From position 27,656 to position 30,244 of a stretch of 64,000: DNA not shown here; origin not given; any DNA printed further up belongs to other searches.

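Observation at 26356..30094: Carbon-nitrogen hydrolase, HEAT-repeat protein and heparinase-II/III-like 762-aa protein embedded in a glycan operon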

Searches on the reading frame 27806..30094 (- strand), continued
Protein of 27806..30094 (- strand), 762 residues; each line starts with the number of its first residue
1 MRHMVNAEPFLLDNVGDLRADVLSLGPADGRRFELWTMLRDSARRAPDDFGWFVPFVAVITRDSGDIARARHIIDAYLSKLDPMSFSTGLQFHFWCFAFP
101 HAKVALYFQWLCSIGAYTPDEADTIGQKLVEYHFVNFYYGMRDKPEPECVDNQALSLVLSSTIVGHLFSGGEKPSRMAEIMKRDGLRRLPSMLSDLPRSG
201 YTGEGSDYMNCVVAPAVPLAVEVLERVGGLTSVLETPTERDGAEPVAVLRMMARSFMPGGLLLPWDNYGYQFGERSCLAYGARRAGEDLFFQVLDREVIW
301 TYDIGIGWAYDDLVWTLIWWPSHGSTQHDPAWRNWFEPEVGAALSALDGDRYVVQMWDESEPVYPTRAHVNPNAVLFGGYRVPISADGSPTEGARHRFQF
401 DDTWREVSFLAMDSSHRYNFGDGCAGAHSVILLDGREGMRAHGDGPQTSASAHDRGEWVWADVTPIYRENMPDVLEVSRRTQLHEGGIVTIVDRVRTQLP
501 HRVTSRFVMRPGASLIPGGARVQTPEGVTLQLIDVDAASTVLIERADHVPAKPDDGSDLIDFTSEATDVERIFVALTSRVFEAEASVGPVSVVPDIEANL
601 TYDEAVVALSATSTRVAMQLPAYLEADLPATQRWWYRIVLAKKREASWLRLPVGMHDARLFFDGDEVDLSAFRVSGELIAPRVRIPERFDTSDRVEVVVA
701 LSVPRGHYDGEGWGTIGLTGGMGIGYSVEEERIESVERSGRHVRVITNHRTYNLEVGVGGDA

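Call 45: search_solved_structures(query=A2, max_evalue=10, show_alignments=5)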
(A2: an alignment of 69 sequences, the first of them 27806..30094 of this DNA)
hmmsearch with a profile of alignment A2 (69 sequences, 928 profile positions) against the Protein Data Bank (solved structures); distinct sequences matched with E-value up to 10: 152 (the best 60 are shown).
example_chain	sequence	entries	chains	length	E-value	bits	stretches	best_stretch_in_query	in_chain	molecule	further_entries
6ft5_A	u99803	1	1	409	7.2e-77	262.6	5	793-898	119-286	alphaRep A3_A3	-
9sah_A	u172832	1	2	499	2e-75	257.8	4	785-921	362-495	E4-NB2 synthetic fusion protein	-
6fsq_A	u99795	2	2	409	1.1e-54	189.2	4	786-908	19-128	alphaRep A3_bGFPD | A3_bGFPD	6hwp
4zv6_A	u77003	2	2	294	5.2e-54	186.9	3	791-919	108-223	AlphaRep-7 | alpha-Rep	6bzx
4xl5_C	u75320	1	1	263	5.4e-45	157.1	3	786-926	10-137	bGFP-A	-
6gwd_G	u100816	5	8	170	7.8e-43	149.9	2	786-926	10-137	iiH5 ALPHAREP | iih5 Alpha Repeating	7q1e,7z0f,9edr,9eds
9rhz_A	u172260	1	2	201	1.9e-35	125.5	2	786-917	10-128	ALPHAREP bE5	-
6gwc_C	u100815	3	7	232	1.3e-34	122.7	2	793-907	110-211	iE5 ALPHAREP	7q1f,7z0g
8aw4_A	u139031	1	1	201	2e-34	122.1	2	793-907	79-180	ALPHAREP bB-E3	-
7p0h_A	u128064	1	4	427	7.4e-34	120.2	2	792-907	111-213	Helicobacter pylori ComF fused to an artificial alphaREP crystallization helper (named B2)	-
3ltj_A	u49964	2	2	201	9.7e-33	116.5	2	786-910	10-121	AlphaRep-4 | bA3-2: binder of A3 protein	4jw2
3ltm_A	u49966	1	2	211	6.2e-32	113.9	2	785-909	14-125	Alpha-Rep4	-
8aw4_B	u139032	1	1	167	2.6e-29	105.2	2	794-919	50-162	ALPHAREP bGFPD-YY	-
6gx7_E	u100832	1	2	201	6.8e-29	103.8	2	786-899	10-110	iiiA5 ALPHAREP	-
9t1m_A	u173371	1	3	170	1.5e-27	99.4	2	795-907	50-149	Alpha Rep E4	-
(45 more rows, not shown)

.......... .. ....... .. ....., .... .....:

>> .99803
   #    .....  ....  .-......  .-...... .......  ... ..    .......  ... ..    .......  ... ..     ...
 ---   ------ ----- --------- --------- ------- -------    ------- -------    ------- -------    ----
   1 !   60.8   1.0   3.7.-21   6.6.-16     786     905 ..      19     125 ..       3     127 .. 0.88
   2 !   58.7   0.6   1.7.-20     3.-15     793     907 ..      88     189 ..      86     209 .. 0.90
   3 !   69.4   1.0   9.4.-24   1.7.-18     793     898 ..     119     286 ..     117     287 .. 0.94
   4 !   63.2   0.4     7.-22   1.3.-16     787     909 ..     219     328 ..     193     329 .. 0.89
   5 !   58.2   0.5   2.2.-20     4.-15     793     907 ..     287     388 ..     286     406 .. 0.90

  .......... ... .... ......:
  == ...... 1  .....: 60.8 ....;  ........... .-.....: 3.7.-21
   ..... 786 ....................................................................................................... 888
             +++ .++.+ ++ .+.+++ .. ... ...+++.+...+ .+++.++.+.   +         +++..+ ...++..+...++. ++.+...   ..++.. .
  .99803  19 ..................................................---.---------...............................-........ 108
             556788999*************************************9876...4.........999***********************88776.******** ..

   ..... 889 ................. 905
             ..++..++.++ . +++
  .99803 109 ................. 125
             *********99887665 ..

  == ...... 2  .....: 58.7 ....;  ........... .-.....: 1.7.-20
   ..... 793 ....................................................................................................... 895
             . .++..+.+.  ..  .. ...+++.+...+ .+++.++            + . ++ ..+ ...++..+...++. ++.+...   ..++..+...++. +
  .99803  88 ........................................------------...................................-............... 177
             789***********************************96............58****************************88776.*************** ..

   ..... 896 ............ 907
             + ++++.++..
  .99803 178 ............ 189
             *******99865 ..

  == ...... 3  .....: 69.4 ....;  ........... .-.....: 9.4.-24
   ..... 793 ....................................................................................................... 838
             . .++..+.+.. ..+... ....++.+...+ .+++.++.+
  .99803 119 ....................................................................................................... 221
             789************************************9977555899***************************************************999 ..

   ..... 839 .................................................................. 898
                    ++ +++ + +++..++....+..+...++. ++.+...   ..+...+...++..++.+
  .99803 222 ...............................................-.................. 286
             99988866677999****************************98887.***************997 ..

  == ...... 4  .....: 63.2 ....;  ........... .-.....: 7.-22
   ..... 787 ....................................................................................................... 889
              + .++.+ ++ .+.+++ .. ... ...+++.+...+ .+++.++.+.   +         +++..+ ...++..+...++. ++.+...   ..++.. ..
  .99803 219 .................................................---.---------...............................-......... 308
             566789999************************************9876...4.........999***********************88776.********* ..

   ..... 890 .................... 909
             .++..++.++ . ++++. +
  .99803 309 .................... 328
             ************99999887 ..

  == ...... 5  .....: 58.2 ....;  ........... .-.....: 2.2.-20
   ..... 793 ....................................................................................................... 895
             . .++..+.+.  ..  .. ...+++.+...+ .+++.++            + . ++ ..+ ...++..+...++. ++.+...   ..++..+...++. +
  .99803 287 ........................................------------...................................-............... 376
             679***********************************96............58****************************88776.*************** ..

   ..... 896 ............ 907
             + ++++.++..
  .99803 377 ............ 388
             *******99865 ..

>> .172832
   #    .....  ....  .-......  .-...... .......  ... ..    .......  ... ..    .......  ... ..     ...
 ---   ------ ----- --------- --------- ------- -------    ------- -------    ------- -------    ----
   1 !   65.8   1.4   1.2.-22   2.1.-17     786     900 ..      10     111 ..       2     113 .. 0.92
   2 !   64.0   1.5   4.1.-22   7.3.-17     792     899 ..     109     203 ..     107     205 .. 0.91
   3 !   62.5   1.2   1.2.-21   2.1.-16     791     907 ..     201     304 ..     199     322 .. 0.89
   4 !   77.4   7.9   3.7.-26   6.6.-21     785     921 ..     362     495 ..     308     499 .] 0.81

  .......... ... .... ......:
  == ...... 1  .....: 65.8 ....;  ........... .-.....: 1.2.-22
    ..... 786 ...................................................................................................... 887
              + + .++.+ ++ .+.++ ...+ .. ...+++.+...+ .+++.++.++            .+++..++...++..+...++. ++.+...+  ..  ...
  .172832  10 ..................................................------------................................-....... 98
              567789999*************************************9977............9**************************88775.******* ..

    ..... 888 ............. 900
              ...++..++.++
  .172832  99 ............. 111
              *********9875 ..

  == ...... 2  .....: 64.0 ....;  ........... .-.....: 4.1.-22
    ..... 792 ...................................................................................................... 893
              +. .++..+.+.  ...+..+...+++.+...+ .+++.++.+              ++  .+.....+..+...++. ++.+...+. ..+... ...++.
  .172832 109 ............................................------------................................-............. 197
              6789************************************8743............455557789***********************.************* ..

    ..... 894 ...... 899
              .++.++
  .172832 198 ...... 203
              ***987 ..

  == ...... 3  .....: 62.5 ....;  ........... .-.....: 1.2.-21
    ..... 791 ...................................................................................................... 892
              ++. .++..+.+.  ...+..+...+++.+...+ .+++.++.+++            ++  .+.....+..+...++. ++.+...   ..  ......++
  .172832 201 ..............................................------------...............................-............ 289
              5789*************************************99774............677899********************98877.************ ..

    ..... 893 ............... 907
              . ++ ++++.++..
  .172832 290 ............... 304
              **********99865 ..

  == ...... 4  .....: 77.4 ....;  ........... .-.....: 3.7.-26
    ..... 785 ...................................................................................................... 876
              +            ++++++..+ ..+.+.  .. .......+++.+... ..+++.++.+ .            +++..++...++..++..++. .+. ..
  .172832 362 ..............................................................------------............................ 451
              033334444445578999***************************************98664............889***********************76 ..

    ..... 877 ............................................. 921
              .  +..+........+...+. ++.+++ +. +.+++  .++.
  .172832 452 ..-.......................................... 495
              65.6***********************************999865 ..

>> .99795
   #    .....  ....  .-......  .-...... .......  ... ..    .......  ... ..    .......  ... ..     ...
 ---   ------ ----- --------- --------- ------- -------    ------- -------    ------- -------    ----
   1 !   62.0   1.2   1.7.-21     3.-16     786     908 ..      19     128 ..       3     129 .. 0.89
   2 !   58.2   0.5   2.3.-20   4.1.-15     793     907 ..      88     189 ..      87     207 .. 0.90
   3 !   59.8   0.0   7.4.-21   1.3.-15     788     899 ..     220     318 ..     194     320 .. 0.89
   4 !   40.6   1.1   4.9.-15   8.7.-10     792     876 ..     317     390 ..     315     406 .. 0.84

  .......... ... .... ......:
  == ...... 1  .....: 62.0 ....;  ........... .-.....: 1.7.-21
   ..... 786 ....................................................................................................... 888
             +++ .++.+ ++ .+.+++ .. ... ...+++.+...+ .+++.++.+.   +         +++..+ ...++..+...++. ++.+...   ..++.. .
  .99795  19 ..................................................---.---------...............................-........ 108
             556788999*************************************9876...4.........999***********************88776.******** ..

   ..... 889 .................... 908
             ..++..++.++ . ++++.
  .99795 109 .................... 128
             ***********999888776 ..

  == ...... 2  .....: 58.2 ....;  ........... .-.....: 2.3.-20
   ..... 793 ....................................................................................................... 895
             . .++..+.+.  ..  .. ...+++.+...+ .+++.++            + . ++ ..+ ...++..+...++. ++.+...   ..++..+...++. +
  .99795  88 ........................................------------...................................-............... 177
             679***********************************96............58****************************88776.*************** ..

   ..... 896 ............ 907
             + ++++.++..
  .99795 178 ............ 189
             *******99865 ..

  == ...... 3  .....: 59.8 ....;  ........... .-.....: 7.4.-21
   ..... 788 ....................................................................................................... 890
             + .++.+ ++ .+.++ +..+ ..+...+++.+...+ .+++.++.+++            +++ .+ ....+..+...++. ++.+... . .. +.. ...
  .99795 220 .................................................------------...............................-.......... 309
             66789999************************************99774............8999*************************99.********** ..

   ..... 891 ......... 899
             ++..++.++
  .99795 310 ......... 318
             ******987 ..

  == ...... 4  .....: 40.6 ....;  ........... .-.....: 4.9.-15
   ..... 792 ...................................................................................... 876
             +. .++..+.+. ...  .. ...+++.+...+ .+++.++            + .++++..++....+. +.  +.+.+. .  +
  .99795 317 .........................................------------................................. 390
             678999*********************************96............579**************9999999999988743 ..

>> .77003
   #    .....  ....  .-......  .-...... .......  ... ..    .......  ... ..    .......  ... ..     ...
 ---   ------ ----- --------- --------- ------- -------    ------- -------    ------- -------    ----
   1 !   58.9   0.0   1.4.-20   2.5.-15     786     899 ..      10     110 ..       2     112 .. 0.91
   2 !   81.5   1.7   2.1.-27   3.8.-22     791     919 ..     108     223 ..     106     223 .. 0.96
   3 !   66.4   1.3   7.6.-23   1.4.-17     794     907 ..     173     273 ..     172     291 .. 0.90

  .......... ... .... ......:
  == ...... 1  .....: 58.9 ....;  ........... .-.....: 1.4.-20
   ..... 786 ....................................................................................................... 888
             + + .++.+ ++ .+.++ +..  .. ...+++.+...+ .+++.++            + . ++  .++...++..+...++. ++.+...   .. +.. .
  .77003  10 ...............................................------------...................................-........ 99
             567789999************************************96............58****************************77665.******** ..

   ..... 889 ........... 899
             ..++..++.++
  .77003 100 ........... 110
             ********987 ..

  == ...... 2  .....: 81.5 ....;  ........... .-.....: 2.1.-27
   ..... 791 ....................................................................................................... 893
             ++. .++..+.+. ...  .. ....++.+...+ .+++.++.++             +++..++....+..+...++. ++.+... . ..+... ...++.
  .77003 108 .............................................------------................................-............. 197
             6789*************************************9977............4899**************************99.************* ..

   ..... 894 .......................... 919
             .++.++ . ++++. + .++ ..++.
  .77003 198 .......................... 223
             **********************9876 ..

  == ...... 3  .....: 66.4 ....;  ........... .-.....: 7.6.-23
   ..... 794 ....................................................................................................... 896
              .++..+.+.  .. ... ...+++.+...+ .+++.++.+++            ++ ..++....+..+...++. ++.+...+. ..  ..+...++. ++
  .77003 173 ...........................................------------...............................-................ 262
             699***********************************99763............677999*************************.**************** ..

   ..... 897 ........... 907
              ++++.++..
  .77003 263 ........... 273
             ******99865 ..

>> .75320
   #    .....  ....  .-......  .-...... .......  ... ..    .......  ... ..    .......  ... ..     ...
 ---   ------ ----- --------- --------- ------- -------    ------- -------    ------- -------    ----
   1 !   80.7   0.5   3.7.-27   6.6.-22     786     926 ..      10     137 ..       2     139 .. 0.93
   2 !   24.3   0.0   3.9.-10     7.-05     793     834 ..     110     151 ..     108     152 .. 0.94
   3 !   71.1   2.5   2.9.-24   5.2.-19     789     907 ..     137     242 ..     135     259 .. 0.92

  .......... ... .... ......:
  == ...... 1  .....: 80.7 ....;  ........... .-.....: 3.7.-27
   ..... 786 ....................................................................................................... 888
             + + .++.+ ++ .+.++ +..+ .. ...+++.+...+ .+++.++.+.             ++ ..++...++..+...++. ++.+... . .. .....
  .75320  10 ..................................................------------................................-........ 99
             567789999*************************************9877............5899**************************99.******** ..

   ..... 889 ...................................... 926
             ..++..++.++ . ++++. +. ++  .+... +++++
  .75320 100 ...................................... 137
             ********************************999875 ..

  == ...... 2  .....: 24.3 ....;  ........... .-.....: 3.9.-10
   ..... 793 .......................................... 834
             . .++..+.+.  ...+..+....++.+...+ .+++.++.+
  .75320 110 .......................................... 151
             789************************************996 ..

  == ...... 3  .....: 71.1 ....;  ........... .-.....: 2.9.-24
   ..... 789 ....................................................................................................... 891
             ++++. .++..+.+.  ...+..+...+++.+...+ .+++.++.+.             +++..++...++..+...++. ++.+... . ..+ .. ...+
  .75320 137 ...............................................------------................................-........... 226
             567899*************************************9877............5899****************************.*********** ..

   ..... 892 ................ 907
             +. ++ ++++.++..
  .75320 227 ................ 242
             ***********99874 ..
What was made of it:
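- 27806..30094 (-): 762-aa cytoplasmic protein of an uncharacterised family. Helical toroid (about residues 15-320), β-sandwich (about 335-595) and a third β-domain like the GH2 N-terminal sugar-binding domain (about 600-755). Polysaccharide-lyase fold. Profile hits to Atu3025 at 7e-10 and to the GUS N-terminal domain at 7e-11 (call 45).
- Closest known: PL15 oligo-alginate lyase Atu3025. Different: The window protein has a different third domain (GH2-N-like, call 45), has Gln after the conserved Asn, and needs a HEAT partner.
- Closest known: PBS-lyase-type HEAT-repeat proteins. Same: The C-terminal HEAT region of the fused relatives matches alphaRep strongly (call 45).
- Profile E 7e-10 to Atu3025 (call 45).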

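Call 46: search_solved_structures(query=A1, max_evalue=1, show_alignments=5)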
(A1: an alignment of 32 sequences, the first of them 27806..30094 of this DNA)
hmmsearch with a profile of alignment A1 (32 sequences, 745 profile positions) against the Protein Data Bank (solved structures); distinct sequences matched with E-value up to 1: 3.
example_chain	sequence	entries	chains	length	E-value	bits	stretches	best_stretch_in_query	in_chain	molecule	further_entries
3afl_A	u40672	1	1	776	0.063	14.7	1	444-495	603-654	Oligo alginate lyase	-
3a0o_A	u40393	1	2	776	0.063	14.7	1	444-495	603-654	Oligo alginate lyase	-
3gsz_A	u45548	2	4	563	0.72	11.2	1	431-503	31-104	RNA-directed RNA polymerase | Genome polyprotein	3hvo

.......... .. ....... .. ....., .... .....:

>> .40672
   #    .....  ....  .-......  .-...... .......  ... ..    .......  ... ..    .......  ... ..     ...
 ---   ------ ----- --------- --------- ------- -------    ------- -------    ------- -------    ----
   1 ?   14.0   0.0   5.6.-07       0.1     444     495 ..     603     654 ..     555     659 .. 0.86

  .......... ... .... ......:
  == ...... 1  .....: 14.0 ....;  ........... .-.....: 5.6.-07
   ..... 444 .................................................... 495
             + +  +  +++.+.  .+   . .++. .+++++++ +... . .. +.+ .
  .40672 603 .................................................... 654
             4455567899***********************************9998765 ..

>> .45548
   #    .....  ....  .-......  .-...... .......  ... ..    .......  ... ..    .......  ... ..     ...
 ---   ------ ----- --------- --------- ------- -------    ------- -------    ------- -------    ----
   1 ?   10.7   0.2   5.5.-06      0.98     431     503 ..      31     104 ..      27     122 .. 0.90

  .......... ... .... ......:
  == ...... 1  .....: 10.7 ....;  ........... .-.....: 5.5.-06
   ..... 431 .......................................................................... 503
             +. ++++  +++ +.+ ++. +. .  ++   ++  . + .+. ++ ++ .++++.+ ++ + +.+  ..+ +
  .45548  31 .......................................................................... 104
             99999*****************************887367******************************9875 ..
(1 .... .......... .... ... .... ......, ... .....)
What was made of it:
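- Tried and rejected: A narrow orthologue profile gave only E 0.06 to Atu3025 (call 46).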
